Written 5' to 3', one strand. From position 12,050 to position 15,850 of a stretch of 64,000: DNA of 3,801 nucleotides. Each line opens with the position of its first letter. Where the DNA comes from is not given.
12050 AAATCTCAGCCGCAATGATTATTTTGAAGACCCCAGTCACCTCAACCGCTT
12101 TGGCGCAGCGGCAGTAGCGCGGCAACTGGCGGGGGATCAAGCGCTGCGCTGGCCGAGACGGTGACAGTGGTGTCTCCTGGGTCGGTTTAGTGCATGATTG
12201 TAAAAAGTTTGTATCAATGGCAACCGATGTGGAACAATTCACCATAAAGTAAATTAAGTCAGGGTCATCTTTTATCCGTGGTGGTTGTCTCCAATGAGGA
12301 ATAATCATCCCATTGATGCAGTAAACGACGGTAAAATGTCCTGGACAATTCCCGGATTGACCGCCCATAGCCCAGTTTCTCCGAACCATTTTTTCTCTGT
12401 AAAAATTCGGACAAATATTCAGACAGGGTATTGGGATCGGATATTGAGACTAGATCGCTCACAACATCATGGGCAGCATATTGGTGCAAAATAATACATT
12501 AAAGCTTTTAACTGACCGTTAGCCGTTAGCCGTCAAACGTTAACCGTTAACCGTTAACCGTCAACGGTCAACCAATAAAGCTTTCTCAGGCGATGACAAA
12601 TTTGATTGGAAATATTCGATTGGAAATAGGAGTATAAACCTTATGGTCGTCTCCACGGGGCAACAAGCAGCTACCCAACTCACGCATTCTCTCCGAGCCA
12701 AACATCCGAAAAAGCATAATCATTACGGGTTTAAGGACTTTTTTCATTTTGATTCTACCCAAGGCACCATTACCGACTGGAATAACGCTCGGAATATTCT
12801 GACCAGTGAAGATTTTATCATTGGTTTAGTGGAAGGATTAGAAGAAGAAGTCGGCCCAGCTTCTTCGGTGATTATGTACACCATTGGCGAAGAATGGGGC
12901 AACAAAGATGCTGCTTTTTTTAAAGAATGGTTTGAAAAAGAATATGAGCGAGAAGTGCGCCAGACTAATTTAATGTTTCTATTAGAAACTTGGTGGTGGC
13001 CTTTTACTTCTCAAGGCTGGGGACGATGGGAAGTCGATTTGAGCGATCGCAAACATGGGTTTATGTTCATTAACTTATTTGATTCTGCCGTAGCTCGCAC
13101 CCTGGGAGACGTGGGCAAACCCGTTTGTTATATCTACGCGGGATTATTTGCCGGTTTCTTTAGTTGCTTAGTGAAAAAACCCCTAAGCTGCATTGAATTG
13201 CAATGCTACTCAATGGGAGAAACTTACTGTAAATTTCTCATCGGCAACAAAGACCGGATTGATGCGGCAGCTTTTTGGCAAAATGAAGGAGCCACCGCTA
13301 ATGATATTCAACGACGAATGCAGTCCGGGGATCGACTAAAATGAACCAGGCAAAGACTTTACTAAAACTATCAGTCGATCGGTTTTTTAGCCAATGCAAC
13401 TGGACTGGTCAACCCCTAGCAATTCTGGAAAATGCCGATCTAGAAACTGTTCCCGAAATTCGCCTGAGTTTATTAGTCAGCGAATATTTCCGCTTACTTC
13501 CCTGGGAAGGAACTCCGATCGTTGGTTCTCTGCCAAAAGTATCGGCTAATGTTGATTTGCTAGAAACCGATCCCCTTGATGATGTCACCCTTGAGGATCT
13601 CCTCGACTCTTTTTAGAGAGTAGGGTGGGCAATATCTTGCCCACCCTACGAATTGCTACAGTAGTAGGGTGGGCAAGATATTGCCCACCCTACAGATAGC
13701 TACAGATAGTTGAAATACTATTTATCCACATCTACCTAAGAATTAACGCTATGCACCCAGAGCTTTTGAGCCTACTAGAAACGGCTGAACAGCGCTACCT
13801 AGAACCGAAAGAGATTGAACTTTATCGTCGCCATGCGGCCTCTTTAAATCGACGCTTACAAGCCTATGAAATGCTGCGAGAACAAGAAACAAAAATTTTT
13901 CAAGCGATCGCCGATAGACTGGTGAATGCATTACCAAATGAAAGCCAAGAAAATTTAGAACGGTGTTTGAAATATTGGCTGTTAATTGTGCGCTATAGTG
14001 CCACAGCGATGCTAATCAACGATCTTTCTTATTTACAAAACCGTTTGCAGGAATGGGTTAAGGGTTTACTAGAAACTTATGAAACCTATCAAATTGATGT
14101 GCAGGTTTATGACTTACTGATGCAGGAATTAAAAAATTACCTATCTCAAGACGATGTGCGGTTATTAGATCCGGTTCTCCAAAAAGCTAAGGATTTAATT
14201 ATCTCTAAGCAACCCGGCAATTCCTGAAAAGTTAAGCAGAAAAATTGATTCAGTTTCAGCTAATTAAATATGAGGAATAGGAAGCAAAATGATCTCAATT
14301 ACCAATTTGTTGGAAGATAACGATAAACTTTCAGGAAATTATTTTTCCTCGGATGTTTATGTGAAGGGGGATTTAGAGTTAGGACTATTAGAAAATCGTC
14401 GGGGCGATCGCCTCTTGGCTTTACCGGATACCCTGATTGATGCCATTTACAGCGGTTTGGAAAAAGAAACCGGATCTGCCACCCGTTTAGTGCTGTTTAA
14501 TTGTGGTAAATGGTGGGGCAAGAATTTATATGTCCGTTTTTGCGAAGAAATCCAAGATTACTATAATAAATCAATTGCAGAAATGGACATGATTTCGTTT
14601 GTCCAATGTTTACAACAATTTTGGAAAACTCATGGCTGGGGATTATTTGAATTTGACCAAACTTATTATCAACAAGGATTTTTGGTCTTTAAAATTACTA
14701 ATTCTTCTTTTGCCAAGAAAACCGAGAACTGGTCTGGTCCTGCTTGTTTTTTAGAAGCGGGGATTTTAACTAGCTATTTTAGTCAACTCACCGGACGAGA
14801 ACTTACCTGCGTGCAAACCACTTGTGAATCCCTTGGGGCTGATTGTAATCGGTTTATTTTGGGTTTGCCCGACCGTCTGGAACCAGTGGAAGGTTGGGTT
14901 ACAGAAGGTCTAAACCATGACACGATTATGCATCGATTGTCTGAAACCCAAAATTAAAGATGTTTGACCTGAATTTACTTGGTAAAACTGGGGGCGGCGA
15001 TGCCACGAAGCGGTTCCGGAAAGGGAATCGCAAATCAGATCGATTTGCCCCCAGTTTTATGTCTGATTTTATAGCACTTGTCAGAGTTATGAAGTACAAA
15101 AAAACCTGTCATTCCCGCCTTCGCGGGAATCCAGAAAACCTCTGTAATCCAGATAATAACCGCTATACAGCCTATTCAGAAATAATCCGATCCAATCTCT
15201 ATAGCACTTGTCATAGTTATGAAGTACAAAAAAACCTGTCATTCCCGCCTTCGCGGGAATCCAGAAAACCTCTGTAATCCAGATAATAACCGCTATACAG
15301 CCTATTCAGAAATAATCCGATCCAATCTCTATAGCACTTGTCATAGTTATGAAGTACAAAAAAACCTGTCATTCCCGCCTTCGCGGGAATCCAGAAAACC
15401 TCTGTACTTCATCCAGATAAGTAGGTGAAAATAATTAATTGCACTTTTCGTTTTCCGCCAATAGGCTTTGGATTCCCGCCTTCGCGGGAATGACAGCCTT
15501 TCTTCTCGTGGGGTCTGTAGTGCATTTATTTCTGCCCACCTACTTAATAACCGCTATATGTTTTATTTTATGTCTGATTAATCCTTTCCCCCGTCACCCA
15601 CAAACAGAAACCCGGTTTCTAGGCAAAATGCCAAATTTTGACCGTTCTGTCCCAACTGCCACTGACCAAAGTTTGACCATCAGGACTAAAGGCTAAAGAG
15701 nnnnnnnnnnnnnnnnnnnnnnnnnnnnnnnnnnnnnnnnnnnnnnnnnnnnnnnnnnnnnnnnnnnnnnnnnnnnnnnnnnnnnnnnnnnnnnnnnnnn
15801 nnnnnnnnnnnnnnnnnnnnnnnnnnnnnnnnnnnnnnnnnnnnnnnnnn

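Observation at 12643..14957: Four-gene module: V4R protein - coupled small ORF - orphan phycobiliprotein-like (Apl-type) globin - V4R protein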

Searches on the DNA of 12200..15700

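Call 67: search_rna_families(source=window, start=12200, end=15700, threshold=evalue, max_evalue=1)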
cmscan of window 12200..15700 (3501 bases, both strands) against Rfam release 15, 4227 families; matches with E-value up to 1: 4.
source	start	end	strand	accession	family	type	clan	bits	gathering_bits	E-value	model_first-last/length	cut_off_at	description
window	15430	15517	-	RF02748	FtrB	Gene; sRNA;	-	26.7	66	0.22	1-115/115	no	Francisella sRNA B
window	15350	15510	+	RF02625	WsnRNA46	Gene; sRNA;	-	24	65.3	0.14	1-151/151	no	Wolbachia sRNA 46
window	13660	13698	+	RF00661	mir-31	Gene; miRNA;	CL00133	23.8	51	0.043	1-83/83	no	mir-31 microRNA precursor family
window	13625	13688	-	RF01004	mir-557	Gene; miRNA;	-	21.1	93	0.21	1-69/69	no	mir-557 microRNA precursor family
